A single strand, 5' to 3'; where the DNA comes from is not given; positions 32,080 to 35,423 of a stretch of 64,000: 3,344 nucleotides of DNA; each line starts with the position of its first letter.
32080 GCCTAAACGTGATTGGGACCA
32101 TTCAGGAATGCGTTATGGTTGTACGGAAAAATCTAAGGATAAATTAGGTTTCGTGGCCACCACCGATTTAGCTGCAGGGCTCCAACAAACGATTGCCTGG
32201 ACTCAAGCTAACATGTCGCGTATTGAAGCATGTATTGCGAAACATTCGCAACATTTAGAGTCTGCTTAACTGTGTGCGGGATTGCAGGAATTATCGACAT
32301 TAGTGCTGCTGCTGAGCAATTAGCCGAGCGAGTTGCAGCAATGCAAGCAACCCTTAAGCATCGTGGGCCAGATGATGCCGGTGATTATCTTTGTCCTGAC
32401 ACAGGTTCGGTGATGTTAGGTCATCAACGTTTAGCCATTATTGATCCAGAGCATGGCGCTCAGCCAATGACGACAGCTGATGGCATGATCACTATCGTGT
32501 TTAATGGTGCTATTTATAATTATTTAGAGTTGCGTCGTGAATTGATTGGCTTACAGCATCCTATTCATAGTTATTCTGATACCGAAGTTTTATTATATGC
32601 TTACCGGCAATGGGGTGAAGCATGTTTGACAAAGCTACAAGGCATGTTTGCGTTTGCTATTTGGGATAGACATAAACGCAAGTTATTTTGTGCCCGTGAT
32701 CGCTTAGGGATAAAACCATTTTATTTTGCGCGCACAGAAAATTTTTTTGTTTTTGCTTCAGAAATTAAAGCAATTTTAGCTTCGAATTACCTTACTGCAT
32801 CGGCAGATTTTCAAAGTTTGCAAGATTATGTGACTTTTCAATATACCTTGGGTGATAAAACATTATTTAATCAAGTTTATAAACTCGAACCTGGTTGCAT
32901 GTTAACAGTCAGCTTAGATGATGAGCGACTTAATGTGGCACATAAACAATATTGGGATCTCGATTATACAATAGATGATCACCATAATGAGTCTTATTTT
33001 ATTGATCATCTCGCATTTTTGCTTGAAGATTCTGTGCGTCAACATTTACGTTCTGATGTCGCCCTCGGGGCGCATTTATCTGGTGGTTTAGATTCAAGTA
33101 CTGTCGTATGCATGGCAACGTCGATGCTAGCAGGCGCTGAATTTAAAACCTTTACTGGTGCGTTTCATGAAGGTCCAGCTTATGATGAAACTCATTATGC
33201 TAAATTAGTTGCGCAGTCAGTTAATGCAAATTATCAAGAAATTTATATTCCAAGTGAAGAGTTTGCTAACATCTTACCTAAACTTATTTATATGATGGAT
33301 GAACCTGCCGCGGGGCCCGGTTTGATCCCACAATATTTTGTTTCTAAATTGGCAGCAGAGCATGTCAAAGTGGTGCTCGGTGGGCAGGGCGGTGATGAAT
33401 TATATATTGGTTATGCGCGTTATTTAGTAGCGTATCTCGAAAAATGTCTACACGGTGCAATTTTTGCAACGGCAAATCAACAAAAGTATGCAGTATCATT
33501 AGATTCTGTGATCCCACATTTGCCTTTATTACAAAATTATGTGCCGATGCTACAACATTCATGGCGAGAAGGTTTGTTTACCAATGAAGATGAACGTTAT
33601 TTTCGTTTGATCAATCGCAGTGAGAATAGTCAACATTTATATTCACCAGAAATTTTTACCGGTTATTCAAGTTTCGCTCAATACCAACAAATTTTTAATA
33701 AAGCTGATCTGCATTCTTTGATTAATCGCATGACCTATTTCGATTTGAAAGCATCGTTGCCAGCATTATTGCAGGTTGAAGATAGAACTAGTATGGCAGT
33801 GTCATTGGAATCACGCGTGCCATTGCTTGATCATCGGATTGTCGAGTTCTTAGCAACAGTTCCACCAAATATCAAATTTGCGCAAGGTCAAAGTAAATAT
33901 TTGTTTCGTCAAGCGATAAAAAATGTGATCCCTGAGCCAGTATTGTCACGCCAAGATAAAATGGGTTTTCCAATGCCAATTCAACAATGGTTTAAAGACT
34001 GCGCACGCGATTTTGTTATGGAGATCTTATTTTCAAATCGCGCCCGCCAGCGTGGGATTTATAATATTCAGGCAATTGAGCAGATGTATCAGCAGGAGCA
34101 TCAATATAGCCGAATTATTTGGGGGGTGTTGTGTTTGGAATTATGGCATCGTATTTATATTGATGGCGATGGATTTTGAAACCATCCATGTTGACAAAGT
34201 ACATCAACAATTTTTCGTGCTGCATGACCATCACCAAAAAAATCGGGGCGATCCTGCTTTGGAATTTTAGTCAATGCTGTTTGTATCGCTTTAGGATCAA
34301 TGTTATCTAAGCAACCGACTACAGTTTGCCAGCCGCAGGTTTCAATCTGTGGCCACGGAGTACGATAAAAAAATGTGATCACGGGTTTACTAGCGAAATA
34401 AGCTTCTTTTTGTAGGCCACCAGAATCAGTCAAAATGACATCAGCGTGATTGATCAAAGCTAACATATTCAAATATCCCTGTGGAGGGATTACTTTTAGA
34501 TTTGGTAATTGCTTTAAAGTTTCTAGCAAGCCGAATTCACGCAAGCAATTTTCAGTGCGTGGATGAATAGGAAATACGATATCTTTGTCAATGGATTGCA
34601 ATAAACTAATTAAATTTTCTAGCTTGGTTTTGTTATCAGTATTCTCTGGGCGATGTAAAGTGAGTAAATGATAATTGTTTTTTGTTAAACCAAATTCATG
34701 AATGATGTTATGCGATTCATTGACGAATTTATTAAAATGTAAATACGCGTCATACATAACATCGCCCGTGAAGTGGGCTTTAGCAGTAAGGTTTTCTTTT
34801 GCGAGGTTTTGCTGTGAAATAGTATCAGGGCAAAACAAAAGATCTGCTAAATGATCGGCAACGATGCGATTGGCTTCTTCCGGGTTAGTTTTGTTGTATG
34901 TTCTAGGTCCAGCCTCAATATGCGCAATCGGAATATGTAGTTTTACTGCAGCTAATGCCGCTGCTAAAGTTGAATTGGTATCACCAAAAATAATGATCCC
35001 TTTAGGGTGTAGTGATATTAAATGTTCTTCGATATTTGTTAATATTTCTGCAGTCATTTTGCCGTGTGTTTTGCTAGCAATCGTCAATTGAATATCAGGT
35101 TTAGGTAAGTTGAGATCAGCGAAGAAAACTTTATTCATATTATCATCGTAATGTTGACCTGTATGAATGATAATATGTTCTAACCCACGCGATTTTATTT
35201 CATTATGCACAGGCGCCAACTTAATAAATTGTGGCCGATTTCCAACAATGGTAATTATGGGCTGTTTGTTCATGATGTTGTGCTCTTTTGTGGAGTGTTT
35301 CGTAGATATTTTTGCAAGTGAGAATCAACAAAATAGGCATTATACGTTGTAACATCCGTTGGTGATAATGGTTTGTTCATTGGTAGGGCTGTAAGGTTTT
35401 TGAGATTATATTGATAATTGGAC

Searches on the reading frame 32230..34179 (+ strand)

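Call 22: search_protein_families(library=pfam, proteins=[window:32230-34179:+], max_evalue=0.00001)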
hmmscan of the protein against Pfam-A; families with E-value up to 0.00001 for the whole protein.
window:32230-34179:+ (649 aa): 3 families
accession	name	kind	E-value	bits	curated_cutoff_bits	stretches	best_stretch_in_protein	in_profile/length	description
PF00733.27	Asn_synthase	-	2.9e-90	303.9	21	1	263-641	4-354/354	Asparagine synthase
PF13537.11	GATase_7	-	2.5e-48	163.6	25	1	65-184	1-123/123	Glutamine amidotransferase domain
PF13522.11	GATase_6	-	1e-44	152.1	27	1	52-178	5-130/130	Glutamine amidotransferase domain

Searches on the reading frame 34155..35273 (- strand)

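Call 22: search_protein_families(library=pfam, proteins=[window:34155-35273:-], max_evalue=0.00001)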
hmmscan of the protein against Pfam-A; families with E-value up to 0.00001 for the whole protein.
window:34155-35273:- (372 aa): 1 family
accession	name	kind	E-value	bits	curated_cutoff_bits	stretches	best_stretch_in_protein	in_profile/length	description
PF02350.25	Epimerase_2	-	1.7e-93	313.7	30.6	1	26-359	3-346/347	UDP-N-acetylglucosamine 2-epimerase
